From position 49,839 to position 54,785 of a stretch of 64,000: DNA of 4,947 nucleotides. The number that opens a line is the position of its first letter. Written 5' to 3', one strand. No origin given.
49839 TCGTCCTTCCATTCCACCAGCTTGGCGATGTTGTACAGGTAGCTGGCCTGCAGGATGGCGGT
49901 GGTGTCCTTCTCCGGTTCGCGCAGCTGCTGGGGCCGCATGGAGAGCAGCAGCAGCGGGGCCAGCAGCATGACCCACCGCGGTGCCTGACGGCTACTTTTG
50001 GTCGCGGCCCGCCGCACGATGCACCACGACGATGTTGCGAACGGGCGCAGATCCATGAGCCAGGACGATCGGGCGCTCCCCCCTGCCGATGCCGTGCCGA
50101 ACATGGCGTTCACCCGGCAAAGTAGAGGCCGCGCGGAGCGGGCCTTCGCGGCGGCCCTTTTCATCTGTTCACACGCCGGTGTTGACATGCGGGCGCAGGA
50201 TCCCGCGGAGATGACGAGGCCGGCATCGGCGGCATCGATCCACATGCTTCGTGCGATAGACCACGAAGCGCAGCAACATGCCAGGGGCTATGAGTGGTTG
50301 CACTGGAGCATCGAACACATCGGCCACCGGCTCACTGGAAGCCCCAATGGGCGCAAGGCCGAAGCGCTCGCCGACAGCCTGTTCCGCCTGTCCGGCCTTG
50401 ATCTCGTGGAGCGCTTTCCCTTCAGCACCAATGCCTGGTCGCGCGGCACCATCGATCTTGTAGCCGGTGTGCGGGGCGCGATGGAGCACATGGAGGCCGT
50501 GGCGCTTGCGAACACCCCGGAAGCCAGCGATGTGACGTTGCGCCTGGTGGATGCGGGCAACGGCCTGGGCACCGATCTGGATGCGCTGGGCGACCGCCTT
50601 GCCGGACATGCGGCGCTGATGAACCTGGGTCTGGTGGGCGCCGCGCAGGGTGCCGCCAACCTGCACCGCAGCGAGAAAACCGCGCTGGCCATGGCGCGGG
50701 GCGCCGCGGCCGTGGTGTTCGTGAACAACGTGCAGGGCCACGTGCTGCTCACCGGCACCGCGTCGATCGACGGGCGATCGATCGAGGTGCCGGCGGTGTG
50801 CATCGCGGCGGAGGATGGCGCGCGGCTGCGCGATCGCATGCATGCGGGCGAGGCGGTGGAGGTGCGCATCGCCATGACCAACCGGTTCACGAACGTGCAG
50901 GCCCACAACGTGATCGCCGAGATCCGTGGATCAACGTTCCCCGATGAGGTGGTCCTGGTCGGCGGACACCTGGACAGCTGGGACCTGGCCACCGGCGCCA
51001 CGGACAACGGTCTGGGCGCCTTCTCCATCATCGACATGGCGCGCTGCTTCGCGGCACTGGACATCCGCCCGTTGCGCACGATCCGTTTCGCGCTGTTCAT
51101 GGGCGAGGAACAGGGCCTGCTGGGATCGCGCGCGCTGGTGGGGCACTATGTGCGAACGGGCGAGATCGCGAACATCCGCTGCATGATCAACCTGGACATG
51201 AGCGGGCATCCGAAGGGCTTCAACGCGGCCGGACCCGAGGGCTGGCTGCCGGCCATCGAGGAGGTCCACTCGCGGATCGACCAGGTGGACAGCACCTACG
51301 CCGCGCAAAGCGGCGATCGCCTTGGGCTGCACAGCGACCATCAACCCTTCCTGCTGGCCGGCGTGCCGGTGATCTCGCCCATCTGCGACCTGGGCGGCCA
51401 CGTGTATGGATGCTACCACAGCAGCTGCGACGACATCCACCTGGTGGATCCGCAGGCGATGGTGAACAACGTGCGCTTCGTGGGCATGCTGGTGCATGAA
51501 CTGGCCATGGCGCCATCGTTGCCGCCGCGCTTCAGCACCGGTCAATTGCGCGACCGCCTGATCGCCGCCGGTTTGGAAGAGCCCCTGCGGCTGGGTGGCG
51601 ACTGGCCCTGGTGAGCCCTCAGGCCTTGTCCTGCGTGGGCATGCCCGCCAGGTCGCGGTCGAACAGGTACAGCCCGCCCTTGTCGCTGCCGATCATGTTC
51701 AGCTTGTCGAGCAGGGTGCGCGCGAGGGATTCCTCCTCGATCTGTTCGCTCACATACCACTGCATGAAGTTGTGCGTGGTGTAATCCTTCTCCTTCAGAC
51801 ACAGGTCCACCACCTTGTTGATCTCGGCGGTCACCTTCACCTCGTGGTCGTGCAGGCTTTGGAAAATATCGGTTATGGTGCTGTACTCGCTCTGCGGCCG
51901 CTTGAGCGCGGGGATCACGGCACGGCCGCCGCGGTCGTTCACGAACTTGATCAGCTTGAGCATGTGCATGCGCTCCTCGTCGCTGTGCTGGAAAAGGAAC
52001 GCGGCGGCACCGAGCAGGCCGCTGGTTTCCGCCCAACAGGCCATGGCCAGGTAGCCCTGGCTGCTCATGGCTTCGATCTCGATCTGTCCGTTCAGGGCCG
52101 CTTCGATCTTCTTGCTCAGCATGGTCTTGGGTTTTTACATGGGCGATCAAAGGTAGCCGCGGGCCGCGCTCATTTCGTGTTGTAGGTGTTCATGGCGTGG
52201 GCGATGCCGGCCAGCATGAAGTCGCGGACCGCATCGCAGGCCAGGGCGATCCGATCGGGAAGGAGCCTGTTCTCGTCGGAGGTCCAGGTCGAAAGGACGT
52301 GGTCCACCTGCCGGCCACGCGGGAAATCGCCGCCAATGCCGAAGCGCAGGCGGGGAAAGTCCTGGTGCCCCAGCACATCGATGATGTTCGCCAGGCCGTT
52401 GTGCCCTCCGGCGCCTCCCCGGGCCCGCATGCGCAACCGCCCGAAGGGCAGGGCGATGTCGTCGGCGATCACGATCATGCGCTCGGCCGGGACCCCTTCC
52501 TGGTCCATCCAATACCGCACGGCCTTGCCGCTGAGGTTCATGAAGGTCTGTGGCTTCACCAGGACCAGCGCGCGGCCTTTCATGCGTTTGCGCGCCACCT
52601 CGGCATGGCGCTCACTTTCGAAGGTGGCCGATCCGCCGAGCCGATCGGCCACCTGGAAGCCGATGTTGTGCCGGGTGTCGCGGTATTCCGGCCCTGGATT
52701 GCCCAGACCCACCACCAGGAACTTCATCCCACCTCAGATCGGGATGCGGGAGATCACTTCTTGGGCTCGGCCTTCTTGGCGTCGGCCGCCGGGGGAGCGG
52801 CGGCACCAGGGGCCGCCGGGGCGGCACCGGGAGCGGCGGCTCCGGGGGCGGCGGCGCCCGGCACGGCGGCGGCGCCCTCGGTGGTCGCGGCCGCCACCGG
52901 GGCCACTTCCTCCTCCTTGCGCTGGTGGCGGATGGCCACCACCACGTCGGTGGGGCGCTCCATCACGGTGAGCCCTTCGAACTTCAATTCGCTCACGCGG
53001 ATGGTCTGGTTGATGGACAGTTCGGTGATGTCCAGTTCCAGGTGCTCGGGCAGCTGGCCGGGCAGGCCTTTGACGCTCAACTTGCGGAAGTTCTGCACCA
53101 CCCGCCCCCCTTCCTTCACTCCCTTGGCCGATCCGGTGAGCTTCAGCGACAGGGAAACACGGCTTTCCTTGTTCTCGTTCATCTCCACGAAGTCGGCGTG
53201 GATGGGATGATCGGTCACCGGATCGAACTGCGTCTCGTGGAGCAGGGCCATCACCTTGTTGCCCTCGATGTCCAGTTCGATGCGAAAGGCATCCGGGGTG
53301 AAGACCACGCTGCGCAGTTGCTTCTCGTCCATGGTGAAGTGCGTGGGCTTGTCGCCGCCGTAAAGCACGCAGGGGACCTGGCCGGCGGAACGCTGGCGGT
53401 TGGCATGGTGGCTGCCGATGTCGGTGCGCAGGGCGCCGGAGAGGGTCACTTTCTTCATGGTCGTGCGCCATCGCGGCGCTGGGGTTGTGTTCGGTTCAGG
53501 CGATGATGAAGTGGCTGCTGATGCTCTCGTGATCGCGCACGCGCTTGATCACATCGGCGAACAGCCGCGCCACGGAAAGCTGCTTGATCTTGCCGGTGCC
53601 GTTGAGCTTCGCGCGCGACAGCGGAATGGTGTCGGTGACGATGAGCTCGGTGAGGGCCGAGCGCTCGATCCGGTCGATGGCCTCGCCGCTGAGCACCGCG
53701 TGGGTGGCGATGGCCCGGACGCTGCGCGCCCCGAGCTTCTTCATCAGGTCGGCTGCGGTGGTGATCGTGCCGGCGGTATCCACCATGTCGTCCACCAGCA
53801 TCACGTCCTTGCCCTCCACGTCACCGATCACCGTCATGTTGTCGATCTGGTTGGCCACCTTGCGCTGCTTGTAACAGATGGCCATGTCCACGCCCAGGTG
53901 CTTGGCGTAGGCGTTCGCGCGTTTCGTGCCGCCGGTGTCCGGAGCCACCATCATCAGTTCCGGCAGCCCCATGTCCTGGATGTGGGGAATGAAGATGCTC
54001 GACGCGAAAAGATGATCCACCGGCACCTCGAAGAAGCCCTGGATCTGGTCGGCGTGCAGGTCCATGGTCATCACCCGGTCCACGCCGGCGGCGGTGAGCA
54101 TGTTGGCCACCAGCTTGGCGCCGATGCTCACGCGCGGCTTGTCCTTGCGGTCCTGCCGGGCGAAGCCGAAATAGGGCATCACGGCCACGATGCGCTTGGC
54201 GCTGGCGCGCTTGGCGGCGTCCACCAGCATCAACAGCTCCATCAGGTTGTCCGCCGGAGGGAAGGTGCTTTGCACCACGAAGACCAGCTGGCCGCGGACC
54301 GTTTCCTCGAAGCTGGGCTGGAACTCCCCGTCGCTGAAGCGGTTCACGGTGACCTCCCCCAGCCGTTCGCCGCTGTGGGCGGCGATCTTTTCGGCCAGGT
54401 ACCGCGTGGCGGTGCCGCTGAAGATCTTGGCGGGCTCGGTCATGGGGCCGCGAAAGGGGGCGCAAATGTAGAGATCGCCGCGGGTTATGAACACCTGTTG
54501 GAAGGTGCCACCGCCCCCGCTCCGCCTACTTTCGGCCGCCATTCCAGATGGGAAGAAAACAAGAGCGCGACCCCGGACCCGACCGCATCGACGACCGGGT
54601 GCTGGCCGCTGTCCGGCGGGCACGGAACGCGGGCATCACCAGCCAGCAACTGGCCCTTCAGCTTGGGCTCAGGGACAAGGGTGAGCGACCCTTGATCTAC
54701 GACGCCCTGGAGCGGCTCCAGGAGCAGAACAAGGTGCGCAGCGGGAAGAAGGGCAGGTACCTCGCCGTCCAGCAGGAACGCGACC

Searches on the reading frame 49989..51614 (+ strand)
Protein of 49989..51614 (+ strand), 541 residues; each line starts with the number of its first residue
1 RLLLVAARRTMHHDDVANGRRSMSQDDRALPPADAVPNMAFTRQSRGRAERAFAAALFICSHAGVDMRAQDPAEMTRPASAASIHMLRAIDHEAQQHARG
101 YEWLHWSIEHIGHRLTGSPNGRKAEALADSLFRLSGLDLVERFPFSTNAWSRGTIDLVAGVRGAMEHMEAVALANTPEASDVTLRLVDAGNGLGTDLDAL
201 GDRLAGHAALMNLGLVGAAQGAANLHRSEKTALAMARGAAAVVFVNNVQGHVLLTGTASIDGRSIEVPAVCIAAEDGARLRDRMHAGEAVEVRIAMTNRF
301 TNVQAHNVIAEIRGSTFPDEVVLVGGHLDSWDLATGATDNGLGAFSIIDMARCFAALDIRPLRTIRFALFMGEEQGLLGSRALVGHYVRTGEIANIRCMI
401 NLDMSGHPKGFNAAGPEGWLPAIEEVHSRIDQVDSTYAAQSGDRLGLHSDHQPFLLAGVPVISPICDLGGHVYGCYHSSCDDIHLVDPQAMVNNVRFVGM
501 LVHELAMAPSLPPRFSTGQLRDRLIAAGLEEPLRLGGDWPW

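Call 68: search_protein_families(library=pfam, proteins=[window:49989-51614:+], max_evalue=0.001)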
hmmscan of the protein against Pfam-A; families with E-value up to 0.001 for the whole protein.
window:49989-51614:+ (541 aa): 3 families
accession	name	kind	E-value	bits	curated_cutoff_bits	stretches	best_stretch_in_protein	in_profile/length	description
PF04389.22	Peptidase_M28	-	2.5e-35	122.4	21.3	1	307-498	1-189/193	Peptidase family M28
PF02225.27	PA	-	3.6e-08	33.9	23.9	1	183-280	2-95/95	PA domain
PF01546.33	Peptidase_M20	-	0.00054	20.4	24.6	0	334-394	30-90/206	Peptidase family M20/M25/M40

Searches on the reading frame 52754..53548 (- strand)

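Call 68: search_protein_families(library=pfam, proteins=[window:52754-53548:-], max_evalue=0.001)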
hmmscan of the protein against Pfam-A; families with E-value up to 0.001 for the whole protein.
window:52754-53548:- (264 aa): 2 families
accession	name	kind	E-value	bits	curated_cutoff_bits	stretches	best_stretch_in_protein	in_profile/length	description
PF01386.24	Ribosomal_L25p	-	1.2e-20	74.2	23.6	1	36-120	1-82/82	Ribosomal L25p family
PF14693.11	Ribosomal_TL5_C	-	3.4e-20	72.6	27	1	130-209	3-83/84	Ribosomal protein TL5, C-terminal domain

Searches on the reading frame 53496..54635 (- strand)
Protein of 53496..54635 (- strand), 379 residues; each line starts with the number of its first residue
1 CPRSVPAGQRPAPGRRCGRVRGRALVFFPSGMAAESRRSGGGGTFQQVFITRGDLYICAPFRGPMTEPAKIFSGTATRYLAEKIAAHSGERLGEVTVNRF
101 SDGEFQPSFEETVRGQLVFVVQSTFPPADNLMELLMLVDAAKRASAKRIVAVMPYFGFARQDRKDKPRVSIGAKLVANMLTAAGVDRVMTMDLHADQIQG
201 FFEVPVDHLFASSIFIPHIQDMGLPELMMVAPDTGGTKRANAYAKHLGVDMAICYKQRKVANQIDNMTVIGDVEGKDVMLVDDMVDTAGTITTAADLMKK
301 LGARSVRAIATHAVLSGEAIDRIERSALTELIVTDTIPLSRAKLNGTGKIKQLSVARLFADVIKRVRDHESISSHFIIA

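Call 68: search_protein_families(library=pfam, proteins=[window:53496-54635:-], max_evalue=0.001)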
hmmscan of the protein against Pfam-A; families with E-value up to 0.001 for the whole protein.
window:53496-54635:- (379 aa): 3 families
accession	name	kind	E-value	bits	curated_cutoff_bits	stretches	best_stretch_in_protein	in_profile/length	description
PF13793.12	Pribosyltran_N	-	1.6e-48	163.8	25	1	70-184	2-117/117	N-terminal domain of ribose phosphate pyrophosphokinase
PF14572.12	Pribosyl_synth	-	3.8e-27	95.9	27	1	263-376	71-183/184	Phosphoribosyl synthetase-associated domain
PF00156.33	Pribosyltran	-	6.2e-17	61.8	26.3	1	221-321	25-133/158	Phosphoribosyl transferase domain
